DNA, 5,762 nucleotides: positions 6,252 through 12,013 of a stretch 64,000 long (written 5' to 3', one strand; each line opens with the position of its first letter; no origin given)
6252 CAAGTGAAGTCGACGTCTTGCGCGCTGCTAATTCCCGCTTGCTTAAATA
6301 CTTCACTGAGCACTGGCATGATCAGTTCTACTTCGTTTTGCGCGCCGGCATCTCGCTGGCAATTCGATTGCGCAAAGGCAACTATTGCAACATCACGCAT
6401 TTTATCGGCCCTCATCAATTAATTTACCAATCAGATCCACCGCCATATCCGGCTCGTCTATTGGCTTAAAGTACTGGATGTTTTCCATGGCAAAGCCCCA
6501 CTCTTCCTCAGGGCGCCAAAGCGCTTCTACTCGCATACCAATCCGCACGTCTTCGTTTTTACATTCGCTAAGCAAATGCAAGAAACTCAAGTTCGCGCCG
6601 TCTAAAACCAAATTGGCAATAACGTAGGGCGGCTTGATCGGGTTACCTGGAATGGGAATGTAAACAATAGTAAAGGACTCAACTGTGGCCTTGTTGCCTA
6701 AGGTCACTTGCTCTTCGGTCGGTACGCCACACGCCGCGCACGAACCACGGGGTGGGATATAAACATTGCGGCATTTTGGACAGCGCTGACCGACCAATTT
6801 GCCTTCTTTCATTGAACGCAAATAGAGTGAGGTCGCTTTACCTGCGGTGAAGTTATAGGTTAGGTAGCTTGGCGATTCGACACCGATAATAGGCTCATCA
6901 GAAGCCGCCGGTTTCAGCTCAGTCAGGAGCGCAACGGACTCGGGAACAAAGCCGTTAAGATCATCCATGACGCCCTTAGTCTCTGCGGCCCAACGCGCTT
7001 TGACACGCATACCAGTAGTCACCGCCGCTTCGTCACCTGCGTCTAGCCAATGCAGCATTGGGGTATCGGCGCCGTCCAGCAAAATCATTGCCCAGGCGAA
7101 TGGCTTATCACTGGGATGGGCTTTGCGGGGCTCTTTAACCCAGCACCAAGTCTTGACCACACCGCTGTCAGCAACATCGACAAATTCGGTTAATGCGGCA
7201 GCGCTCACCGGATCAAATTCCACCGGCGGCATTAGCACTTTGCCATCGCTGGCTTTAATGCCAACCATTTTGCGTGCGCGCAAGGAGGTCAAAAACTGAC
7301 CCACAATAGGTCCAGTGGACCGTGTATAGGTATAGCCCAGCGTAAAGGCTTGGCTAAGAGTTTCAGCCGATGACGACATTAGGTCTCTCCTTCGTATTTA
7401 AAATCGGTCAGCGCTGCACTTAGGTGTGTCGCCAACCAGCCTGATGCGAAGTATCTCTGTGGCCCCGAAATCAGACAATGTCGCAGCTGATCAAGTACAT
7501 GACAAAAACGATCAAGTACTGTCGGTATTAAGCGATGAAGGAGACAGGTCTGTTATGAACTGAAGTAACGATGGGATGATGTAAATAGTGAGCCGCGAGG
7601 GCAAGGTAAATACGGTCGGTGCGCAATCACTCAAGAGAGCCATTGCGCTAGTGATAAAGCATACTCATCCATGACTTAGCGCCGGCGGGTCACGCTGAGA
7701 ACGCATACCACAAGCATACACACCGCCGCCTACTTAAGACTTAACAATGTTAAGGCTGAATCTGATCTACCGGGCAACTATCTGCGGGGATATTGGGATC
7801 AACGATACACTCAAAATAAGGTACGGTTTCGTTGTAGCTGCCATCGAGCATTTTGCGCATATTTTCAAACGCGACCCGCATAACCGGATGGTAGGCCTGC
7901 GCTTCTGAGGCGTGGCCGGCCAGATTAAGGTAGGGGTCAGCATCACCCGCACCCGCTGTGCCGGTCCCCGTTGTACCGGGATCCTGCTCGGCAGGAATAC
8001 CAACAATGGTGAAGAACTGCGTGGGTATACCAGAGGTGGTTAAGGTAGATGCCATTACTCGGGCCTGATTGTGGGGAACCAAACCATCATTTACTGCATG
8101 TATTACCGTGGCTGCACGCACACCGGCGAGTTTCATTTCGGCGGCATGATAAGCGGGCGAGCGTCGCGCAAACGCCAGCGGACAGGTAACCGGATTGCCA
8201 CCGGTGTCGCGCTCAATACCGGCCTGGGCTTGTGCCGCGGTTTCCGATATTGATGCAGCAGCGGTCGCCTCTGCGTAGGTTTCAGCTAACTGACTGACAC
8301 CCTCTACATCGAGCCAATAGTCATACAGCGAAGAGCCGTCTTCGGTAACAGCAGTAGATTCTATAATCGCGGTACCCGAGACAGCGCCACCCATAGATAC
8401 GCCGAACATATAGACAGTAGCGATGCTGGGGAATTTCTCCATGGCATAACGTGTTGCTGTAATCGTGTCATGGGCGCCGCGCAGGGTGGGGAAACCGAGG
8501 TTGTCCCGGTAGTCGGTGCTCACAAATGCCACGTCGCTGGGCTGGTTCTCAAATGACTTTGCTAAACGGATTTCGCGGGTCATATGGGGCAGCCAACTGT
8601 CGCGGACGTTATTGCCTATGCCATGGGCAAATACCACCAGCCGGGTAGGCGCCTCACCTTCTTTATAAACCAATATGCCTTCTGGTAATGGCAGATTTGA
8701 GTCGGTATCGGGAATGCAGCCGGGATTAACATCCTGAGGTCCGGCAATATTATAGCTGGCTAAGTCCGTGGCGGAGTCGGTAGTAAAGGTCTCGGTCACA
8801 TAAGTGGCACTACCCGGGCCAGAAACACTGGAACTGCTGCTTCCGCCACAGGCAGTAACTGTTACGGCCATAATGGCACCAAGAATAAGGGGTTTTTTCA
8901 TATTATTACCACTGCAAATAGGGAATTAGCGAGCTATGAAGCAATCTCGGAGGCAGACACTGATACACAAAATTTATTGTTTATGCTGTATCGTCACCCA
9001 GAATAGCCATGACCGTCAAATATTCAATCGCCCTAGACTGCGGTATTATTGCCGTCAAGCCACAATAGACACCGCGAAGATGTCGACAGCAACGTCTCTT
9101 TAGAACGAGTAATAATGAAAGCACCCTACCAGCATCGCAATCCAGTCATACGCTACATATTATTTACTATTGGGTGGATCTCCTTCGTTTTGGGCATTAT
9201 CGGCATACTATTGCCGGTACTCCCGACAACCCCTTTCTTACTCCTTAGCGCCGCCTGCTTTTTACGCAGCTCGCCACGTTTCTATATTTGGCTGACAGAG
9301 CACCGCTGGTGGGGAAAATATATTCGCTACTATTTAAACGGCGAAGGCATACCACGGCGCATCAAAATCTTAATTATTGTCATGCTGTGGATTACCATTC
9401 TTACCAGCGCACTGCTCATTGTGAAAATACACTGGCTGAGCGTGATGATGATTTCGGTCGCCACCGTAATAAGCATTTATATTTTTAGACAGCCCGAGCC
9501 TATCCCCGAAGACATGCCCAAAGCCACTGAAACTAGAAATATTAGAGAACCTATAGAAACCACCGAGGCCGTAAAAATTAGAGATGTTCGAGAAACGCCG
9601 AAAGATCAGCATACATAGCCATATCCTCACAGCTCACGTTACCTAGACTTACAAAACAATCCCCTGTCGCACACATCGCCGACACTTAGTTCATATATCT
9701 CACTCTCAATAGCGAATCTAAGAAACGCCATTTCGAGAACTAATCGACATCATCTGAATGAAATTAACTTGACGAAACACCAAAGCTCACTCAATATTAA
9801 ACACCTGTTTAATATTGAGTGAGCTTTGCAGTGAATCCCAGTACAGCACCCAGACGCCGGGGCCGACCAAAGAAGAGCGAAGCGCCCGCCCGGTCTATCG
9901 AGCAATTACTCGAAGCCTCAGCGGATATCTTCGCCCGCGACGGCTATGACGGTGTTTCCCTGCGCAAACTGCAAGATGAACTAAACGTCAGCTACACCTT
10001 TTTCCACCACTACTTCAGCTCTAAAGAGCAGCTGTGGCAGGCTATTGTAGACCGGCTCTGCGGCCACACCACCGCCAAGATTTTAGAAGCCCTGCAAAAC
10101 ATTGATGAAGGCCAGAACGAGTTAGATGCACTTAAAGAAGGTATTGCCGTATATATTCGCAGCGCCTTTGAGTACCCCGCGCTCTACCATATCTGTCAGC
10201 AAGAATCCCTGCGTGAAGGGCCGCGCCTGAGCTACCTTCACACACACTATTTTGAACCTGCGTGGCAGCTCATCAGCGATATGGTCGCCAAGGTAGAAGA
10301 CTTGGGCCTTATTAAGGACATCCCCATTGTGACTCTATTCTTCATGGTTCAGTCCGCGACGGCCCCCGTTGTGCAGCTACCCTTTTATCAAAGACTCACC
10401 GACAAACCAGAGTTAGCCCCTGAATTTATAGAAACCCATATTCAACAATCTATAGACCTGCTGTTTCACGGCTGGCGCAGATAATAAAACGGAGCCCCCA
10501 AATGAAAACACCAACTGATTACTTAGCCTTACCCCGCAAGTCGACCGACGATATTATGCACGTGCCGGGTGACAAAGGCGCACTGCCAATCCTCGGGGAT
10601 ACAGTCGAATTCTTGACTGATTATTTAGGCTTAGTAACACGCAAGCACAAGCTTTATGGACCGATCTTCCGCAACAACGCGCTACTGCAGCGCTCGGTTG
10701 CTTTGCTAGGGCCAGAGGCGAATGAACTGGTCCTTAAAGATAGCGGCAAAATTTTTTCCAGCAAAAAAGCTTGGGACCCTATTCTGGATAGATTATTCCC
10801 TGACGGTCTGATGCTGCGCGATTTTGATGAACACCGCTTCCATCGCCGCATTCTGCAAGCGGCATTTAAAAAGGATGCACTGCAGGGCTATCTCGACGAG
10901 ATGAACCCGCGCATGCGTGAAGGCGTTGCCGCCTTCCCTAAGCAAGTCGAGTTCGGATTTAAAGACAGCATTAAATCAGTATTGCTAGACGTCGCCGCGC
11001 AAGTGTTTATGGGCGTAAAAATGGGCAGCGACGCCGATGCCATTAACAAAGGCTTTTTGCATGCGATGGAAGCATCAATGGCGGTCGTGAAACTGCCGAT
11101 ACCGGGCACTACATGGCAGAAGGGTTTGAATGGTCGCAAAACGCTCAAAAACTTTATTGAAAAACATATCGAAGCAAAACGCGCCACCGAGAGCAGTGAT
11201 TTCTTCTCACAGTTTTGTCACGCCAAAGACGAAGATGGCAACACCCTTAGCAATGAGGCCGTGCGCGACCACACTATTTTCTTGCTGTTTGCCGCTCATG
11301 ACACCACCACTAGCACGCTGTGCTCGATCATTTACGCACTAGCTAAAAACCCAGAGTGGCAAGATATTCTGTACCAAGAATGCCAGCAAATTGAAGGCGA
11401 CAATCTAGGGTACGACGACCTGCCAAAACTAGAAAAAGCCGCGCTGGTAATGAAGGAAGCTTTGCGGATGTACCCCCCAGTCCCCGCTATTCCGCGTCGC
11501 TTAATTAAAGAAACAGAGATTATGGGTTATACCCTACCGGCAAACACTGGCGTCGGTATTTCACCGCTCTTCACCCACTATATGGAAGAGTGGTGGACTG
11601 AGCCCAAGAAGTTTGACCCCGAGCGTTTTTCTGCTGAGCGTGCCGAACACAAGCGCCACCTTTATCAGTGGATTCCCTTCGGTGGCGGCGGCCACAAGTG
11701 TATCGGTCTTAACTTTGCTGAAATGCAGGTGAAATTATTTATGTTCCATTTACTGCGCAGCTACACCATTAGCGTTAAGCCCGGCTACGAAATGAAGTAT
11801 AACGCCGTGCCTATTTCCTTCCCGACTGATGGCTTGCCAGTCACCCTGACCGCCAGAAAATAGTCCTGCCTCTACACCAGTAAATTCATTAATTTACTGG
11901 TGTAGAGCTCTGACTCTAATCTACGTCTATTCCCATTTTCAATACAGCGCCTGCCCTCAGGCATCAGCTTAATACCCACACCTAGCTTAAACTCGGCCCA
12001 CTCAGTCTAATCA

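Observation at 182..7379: Actinobacterial-type branched-sterol side-chain operon in an apparent marine gammaproteobacterium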

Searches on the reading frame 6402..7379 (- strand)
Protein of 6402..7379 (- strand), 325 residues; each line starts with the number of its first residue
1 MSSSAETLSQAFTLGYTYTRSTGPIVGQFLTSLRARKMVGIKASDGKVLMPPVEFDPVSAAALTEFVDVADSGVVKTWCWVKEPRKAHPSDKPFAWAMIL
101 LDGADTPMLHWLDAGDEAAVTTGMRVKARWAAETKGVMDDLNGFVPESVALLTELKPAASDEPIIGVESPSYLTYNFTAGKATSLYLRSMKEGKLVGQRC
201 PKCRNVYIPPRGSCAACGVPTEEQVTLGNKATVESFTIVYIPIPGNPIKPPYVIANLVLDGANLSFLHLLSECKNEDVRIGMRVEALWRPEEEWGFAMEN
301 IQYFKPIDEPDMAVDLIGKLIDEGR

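Call 3: search_protein_families(library=pfam, proteins=[window:6402-7379:-])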
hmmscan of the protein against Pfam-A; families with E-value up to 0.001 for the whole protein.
window:6402-7379:- (325 aa): 2 families
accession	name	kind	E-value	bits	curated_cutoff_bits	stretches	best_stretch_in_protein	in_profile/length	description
PF01796.24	OB_ChsH2_C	-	1.7e-26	92.3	27.1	2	225-289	2-65/65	ChsH2, C-terminal OB-fold domain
PF12172.15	zf-ChsH2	-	9e-10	38.6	23.2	1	191-220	5-34/37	ChsH2, rubredoxin-like zinc ribbon domain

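Call 4: search_protein_families(library=ncbifam, proteins=[window:6402-7379:-])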
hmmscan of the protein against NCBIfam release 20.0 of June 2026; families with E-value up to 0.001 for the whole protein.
window:6402-7379:- (325 aa): 1 family
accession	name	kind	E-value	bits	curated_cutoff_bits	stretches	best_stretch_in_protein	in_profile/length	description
NF053627.1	BnzsclthlBbsAGT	equivalog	3.9e-06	26.9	250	1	194-266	35-104/145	benzoylsuccinyl-CoA thiolase subunit BbsA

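Call 38: search_solved_structures(query=window:6402-7379:-, max_evalue=0.01, show_alignments=2)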
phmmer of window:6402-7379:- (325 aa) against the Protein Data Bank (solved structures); distinct sequences matched with E-value up to 0.01: 3.
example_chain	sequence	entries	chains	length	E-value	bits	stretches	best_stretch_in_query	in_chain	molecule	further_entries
3irb_A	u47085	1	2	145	1.7e-12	50.5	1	174-257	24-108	uncharacterized protein from DUF35 family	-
6esq_E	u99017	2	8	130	9.9e-09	38.1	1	188-295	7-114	Pfam DUF35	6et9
6ok1_B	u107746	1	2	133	8.1e-06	28.6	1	184-289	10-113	ChsH2(DUF35)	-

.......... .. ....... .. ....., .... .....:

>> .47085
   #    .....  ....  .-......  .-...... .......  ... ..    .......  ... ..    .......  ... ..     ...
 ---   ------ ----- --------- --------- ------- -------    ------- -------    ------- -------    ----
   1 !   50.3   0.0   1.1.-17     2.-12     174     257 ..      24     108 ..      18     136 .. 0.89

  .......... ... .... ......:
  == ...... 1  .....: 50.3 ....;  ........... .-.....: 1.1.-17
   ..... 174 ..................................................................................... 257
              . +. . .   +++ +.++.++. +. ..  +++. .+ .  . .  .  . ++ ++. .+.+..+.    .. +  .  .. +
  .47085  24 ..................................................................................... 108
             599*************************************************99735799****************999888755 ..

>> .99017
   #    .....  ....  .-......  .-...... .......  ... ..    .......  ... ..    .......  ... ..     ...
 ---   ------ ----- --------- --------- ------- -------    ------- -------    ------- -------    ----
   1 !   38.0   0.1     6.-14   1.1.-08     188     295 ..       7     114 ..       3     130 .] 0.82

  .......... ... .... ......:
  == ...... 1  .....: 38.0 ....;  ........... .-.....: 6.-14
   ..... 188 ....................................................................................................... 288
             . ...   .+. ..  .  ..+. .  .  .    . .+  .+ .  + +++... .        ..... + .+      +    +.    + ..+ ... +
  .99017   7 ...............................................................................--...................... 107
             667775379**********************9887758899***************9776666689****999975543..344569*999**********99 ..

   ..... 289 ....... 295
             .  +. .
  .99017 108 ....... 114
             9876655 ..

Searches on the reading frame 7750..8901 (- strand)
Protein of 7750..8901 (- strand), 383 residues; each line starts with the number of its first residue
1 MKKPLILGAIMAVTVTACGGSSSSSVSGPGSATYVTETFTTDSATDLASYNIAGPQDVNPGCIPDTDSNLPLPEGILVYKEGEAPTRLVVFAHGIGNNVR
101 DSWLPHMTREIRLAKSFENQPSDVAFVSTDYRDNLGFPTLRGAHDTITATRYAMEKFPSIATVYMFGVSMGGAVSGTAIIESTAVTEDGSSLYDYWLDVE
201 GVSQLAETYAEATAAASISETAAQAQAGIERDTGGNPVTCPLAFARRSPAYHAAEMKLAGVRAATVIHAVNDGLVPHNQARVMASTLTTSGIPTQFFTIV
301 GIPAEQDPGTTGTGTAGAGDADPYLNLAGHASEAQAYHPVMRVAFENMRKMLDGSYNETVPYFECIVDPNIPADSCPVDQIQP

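Call 3: search_protein_families(library=pfam, proteins=[window:7750-8901:-])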
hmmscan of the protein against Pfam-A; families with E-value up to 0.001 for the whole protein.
window:7750-8901:- (383 aa): 1 family
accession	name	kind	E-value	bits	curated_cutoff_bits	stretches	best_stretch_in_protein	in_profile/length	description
PF00326.27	Peptidase_S9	-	0.00022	21.2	22.6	1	143-297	45-180/213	Prolyl oligopeptidase family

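Call 4: search_protein_families(library=ncbifam, proteins=[window:7750-8901:-])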
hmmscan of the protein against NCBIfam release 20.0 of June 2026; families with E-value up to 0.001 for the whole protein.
window:7750-8901:- (383 aa): 0 families

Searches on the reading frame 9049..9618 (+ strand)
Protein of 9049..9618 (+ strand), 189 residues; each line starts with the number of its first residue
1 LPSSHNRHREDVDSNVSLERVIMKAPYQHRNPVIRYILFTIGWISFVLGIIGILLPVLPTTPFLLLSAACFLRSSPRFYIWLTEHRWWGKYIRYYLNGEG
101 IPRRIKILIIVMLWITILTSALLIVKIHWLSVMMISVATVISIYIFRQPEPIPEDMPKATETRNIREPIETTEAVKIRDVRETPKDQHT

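Call 3: search_protein_families(library=pfam, proteins=[window:9049-9618:+])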
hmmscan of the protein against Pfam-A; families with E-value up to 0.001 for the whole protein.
window:9049-9618:+ (189 aa): 1 family
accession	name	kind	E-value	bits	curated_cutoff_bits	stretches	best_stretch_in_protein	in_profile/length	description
PF04304.18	DUF454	-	6.5e-38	129.7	35.1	1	35-150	1-115/115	Protein of unknown function (DUF454)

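Call 4: search_protein_families(library=ncbifam, proteins=[window:9049-9618:+])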
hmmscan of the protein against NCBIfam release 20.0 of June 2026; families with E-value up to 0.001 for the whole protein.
window:9049-9618:+ (189 aa): 1 family
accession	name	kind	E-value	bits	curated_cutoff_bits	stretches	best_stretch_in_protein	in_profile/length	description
NF007818.0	PRK10527.1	equivalog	1.2e-30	106.2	163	1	35-149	3-116/125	DUF454 family protein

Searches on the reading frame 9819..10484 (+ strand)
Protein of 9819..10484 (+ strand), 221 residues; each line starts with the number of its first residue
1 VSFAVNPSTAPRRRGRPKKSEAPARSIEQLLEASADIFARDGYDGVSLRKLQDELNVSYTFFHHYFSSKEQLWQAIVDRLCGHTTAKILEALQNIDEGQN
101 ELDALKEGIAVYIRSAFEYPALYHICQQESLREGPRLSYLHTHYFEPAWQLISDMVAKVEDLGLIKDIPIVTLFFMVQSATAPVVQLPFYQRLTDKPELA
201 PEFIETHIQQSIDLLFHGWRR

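Call 3: search_protein_families(library=pfam, proteins=[window:9819-10484:+])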
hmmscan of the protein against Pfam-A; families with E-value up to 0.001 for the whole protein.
window:9819-10484:+ (221 aa): 1 family
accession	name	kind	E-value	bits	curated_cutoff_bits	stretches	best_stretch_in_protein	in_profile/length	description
PF00440.29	TetR_N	-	1.2e-10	41.4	24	1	30-76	1-47/47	Bacterial regulatory proteins, tetR family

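Call 4: search_protein_families(library=ncbifam, proteins=[window:9819-10484:+])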
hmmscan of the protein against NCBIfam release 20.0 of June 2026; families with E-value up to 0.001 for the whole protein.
window:9819-10484:+ (221 aa): 13 families
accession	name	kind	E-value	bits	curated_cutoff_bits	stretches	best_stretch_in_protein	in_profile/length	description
TIGR03613.1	RutR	equivalog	6.6e-10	39.2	368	1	28-181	11-160/202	pyrimidine utilization regulatory protein R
NF051457.1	acryl_TF_AcuR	equivalog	4.3e-09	36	247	1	11-95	2-87/204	acrylate utilization transcriptional regulator AcuR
NF011584.0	PRK15008.1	equivalog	1e-08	35.3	230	1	17-181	10-170/212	HTH-type transcriptional regulator RutR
NF041196.1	ScbR_bind_reg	equivalog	9.9e-08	32.4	150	1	27-92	8-73/191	ScbR family autoregulator-binding transcription factor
TIGR03384.1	betaine_BetI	equivalog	2.5e-07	30.6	201.3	1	28-104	11-87/189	choline-binding transcriptional repressor BetI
NF001978.0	PRK00767.1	equivalog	5.3e-07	29.6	118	1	28-101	12-86/197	transcriptional regulator BetI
NF037937.1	septum_RefZ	equivalog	5.4e-07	29.7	180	1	28-114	2-87/195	forespore capture DNA-binding protein RefZ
NF050111.1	TransRegSACE7040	equivalog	1.1e-05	25.4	250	1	28-129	4-102/186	SACE_7040 family transcriptional regulator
NF053516.1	TranRepPrsAVib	equivalog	1.2e-05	25.2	300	1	28-99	9-80/208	TetR family transcriptional repressor PsrA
NF053731.1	TransRegFasRMycb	equivalog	1.3e-05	25.1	330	1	28-104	14-90/199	HTH-type transcriptional activator FasR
NF058643.1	TranRegCurRPseudo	equivalog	2.1e-05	24.3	300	1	28-83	10-65/193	TetR family transcriptional repressor CurR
NF051852.1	efflux_TF_MtrR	exception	8.2e-05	22.5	280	1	18-98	4-83/205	multidrug efflux system transcriptional repressor MtrR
NF011572.0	PRK14996.1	equivalog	0.00058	19.8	144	1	28-76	11-59/192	TetR family transcriptional regulator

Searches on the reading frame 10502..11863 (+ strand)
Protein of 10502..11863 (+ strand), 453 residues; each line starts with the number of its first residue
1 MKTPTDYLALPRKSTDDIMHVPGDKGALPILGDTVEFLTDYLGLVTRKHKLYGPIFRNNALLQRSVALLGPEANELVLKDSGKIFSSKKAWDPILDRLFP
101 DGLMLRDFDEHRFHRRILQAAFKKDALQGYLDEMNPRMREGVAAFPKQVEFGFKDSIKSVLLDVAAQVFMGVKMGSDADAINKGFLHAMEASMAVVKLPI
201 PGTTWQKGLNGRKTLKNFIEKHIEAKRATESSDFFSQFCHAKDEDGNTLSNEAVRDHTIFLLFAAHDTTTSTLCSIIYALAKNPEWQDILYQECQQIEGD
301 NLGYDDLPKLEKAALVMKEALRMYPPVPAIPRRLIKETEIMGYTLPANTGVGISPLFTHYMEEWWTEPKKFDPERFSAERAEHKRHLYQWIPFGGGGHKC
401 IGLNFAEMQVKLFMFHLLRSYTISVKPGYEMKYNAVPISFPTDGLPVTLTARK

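Call 3: search_protein_families(library=pfam, proteins=[window:10502-11863:+])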
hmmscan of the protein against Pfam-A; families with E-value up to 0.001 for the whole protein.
window:10502-11863:+ (453 aa): 1 family
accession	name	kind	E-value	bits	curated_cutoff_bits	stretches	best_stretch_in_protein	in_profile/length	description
PF00067.27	p450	-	6.9e-76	256.3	22.8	1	26-431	5-442/462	Cytochrome P450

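Call 4: search_protein_families(library=ncbifam, proteins=[window:10502-11863:+])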
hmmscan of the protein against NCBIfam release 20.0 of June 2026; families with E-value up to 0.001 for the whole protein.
window:10502-11863:+ (453 aa): 9 families
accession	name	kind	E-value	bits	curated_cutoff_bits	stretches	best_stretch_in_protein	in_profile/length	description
NF045812.1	PentlenOxigase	equivalog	1.4e-41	142.8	800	1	101-452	81-440/444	pentalenene oxygenase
NF050147.1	aminopyruv_ApyO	equivalog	1.9e-41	142.1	525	1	53-450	26-422/444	RiPP biosynthesis cytochrome P450 ApyO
NF051859.1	AlbFlvMonOxTrpSyn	equivalog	7.5e-41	140.1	700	1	17-428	17-434/457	bifunctional albaflavenone monooxygenase/terpene synthase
TIGR04538.1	P450_cycloAA_1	subfamily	8.4e-22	77.5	500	1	109-416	75-361/395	cytochrome P450, cyclodipeptide synthase-associated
NF053744.1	FAProxCypCBc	equivalog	4e-19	68.5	600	1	34-425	14-388/416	CYP152 family fatty-acid peroxygenase CypC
NF041802.1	P450_SolI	exception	1.1e-11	43.9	850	1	201-423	201-398/424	solanimycin biosynthesis cytochrome P450 SolI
TIGR04458.1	CYP450_TxtE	equivalog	1.8e-07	30.2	500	0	372-433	330-386/403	4-nitrotryptophan synthase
NF041177.1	Cyp119_Thmprot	equivalog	6.3e-06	25.2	680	1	215-420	170-339/368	cytochrome P450 Cyp119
TIGR04515.1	P450_rel_GT_act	subfamily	0.00053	19.5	343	0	311-382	258-329/386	P450-derived glycosyltransferase activator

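Call 42: search_solved_structures(query=window:10502-11863:+, max_evalue=1e-20)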
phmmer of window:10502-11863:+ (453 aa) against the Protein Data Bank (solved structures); distinct sequences matched with E-value up to 1e-20: 80 (the best 60 are shown).
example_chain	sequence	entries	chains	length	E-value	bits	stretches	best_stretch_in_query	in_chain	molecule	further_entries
2ve3_A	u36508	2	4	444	3.8e-49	171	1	21-449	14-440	PUTATIVE CYTOCHROME P450 120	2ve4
9wat_A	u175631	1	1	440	7.5e-47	163.4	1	26-424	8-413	Cytochrome P450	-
8x1w_A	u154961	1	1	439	1.7e-44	155.6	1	48-449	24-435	Taxadiene 5-alpha hydroxylase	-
8x3e_A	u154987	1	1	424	1.9e-44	155.5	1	48-449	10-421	Taxadiene 5-alpha hydroxylase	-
6mi0_A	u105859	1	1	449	2.9e-35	125.2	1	22-426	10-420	Cytochrome P450 51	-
7jj1_A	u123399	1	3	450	2.9e-35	125.2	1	22-426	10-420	Cytochrome P450 51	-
6mcw_A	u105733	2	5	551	5.8e-35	124.2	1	22-426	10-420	Cytochrome P450 51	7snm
7wzl_A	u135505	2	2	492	8.4e-35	123.7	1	28-423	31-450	Putative cytochrome P450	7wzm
7tef_A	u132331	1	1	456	7.8e-32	113.9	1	26-425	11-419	Cytochrome P450 51B1 Cyp51B1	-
8gk3_A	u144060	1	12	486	2.1e-31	112.4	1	240-439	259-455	Cytochrome P450 3A7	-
7mk8_A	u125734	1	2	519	2.6e-31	112.2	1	240-438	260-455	Isoform 2 of Cytochrome P450 3A7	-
9bat_A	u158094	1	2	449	3.3e-31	111.8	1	26-435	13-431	Lanosterol 14-alpha demethylase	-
6c93_A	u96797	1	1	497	3.3e-31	111.8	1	226-427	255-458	Cytochrome P450 4B1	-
7kvk_A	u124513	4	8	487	5.4e-31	111.1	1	213-430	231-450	Cytochrome P450 3A4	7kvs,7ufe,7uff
6q2c_A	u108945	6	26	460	7.1e-31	110.7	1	25-425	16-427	Obtusifoliol 14alphademethylase | Obtusifoliol 14alphademethylase, putative | sterol 14a-demethylase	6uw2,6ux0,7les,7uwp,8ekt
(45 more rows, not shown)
